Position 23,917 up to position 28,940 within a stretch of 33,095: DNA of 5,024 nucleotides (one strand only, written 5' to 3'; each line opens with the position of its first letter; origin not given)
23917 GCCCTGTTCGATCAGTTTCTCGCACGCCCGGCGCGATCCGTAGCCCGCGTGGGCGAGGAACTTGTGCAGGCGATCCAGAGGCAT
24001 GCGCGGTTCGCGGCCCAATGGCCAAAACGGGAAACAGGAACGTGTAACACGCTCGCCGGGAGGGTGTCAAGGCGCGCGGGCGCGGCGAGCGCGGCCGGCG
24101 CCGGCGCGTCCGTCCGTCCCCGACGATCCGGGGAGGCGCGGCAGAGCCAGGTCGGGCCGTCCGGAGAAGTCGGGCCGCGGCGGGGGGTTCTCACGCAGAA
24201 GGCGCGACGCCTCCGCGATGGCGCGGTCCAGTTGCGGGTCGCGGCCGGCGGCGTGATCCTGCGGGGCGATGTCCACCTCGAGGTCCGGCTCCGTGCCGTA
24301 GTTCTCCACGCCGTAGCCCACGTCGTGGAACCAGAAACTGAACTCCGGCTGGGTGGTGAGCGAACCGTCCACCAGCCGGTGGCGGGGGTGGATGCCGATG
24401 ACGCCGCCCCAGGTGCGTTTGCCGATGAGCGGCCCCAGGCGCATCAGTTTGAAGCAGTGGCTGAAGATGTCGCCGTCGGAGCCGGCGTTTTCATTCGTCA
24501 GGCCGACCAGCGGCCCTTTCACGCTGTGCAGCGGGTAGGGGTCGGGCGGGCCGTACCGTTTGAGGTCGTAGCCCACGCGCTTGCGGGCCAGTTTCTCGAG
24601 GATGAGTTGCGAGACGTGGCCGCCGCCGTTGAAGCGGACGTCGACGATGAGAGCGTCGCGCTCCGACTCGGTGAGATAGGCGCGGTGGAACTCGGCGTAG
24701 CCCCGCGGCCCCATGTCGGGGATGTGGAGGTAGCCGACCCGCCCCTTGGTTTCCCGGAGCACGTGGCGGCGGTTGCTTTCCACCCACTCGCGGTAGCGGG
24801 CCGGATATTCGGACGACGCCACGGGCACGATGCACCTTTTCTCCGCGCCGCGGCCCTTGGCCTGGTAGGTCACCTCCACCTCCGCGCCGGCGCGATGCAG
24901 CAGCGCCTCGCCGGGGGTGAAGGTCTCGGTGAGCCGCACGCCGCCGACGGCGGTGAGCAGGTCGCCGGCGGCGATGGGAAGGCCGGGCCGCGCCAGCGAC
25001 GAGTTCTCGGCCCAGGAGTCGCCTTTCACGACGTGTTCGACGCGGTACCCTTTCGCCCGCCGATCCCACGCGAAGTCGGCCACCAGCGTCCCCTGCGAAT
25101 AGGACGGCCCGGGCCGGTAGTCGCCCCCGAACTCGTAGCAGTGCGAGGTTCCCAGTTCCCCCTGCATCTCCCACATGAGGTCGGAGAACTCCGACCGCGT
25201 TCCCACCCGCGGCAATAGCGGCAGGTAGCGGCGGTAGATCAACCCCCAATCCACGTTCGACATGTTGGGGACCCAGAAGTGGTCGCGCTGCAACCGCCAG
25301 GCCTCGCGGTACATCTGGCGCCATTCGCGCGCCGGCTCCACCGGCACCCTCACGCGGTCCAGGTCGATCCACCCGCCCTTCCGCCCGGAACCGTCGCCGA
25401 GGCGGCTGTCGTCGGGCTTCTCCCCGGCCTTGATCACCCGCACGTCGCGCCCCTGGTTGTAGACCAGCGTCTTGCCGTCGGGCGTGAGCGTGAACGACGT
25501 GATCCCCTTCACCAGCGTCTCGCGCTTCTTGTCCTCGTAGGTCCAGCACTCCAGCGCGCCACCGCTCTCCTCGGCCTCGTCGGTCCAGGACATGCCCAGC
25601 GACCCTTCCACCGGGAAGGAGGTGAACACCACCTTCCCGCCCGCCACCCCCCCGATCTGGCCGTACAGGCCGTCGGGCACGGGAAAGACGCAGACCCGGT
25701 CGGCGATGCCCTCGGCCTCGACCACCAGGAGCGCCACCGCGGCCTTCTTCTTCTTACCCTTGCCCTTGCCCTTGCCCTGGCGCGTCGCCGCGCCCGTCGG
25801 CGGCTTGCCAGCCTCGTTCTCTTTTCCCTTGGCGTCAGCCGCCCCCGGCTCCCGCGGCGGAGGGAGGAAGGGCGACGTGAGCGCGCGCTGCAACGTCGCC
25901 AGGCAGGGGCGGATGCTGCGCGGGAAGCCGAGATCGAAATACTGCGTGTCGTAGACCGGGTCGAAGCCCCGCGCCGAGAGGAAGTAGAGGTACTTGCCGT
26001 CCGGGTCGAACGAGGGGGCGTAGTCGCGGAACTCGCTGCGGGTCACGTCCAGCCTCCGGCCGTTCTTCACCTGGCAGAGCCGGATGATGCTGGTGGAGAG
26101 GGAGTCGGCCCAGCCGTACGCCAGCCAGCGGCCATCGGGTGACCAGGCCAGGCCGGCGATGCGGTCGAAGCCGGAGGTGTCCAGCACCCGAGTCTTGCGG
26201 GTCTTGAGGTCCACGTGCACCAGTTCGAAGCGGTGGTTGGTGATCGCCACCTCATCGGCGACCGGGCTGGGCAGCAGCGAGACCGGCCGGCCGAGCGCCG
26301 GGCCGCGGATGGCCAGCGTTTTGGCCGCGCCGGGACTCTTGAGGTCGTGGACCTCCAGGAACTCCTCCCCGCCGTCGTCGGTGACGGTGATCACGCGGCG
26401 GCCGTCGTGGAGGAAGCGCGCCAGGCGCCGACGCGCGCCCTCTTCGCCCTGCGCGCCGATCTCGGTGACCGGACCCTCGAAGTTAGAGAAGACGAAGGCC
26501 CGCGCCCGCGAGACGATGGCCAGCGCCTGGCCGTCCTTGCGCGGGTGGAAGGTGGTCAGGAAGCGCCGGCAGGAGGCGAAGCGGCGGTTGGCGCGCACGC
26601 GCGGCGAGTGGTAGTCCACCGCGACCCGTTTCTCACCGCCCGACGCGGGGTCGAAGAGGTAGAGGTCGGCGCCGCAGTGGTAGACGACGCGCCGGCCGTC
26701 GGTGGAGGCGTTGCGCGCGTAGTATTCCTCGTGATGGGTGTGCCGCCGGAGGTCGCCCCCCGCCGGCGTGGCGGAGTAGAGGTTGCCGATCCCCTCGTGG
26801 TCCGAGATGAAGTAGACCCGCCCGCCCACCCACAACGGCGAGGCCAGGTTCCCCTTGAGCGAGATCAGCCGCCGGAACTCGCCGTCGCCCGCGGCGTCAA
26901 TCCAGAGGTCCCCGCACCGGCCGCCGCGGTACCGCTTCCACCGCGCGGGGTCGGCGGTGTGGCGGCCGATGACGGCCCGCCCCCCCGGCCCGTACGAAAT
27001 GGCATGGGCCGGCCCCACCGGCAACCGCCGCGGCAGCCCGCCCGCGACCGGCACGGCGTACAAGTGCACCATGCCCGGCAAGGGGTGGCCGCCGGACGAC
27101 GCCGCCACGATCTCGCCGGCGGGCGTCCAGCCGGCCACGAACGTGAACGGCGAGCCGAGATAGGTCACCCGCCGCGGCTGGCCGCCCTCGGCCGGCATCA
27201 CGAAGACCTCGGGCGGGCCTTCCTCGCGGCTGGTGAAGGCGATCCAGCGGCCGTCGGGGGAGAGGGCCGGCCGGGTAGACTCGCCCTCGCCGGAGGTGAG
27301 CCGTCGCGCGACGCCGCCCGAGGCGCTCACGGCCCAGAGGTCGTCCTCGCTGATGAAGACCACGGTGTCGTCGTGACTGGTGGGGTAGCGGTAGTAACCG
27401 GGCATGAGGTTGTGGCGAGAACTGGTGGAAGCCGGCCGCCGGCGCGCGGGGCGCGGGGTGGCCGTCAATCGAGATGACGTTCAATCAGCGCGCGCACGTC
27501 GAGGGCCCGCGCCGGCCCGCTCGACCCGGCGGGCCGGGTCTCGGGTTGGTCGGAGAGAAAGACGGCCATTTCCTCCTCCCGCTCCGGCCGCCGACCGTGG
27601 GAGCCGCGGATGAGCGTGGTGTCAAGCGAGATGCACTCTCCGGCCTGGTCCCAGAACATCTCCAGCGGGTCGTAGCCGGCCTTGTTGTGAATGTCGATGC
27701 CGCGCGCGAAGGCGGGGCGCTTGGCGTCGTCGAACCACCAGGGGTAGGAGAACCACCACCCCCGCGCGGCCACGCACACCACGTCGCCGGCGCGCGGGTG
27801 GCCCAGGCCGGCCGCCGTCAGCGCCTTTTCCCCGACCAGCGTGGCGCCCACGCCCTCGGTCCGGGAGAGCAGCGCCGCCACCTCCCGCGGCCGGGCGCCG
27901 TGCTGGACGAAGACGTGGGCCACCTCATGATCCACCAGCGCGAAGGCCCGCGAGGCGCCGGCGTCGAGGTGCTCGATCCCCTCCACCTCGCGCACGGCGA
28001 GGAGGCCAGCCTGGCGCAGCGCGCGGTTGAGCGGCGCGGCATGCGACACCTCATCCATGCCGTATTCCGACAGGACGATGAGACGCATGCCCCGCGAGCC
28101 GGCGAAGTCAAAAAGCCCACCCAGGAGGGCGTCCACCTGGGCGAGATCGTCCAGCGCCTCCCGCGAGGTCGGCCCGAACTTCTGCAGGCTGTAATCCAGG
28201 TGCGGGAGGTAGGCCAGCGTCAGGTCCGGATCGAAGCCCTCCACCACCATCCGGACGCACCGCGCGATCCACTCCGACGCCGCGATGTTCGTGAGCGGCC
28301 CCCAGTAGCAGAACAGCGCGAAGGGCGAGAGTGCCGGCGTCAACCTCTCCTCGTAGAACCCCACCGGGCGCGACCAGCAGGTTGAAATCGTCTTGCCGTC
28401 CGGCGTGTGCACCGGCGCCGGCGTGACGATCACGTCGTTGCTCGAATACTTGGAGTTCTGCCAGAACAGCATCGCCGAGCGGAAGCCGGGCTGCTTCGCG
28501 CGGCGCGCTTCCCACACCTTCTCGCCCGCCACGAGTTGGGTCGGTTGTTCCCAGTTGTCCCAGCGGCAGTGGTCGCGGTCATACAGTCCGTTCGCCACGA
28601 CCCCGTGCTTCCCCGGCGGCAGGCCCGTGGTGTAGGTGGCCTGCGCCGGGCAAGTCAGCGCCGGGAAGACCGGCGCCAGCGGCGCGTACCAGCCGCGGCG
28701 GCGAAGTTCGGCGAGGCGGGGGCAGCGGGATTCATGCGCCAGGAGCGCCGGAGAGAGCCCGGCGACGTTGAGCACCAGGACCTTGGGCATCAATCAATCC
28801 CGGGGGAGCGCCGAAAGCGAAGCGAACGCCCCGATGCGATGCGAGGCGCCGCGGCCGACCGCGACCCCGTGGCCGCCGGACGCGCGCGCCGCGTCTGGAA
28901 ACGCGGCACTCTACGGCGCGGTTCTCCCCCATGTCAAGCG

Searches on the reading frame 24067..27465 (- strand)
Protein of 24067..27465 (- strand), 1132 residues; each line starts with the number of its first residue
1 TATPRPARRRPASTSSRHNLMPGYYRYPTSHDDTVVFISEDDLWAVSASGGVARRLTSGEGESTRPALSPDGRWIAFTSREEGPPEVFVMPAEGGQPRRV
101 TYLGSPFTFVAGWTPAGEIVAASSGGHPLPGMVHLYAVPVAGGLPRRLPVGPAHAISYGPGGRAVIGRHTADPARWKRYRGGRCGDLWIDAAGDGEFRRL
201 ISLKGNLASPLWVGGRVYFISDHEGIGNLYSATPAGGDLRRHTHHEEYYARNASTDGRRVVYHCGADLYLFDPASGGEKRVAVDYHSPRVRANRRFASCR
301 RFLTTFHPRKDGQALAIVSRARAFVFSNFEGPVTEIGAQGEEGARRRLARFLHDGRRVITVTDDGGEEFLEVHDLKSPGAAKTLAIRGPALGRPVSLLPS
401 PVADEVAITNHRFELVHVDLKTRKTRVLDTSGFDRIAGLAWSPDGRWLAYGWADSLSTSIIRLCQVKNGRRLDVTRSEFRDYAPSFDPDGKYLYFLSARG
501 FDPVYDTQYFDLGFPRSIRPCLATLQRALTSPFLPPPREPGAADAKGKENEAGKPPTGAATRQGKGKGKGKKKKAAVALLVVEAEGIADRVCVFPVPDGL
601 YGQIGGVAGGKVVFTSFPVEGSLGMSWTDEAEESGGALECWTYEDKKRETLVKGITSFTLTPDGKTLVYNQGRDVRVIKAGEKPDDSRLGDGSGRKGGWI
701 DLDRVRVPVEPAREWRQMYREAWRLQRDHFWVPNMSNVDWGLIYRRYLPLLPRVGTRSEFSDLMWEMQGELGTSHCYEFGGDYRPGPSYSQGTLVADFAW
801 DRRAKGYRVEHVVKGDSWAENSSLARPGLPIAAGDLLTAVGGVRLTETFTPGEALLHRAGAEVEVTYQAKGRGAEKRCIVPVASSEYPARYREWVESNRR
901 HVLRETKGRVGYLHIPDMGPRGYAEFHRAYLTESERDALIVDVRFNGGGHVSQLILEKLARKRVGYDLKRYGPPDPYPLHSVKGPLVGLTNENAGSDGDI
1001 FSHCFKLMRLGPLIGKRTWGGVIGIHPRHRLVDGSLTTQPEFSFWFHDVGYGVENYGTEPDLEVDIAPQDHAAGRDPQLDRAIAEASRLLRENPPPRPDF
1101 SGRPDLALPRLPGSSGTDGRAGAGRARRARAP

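Call 37: search_protein_families(library=pfam, proteins=[window:24067-27465:-], max_evalue=0.01)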
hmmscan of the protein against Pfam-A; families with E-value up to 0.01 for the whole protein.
window:24067-27465:- (1132 aa): 9 families
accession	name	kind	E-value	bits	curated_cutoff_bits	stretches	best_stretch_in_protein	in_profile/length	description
PF14684.11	Tricorn_C1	-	2.3e-26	91.9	24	1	711-769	1-59/59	Tricorn protease C1 domain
PF07676.18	PD40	-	2.9e-26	91.2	20.9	2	54-89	2-38/38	WD40-like Beta Propeller Repeat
PF03572.23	Peptidase_S41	-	5.1e-25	88.4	24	1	909-1064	1-165/165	Peptidase family S41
PF14685.13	PDZ_Tricorn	-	1.3e-15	57.6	25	1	792-878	1-86/88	Tricorn protease PDZ domain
PF00930.27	DPPIV_N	-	4.2e-06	26.2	22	0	433-471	100-138/354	Dipeptidyl peptidase IV (DPP IV) N-terminal region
PF25174.1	Beta-prop_THOC3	-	0.00014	21.4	305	1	421-501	77-152/272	THOC3 beta-propeller domain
PF25168.1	Beta-prop_WDR36-Utp21_2nd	-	0.0023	17.7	84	1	405-493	212-296/335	WDR36/Utp21 second beta-propeller domain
PF12894.13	ANAPC4_WD40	-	0.0064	17.2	22.9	0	431-472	36-73/91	Anaphase-promoting complex subunit 4 WD40 domain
PF00400.38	WD40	-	0.0086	17.1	27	0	434-449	12-27/39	WD domain, G-beta repeat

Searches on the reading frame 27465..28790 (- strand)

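Call 37: search_protein_families(library=pfam, proteins=[window:27465-28790:-], max_evalue=0.01)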
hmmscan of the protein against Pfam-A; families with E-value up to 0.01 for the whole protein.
window:27465-28790:- (441 aa): 1 family
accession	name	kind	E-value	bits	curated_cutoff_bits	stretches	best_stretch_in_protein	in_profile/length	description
PF01663.27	Phosphodiest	-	2.8e-57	195.3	23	1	4-373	1-341/342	Type I phosphodiesterase / nucleotide pyrophosphatase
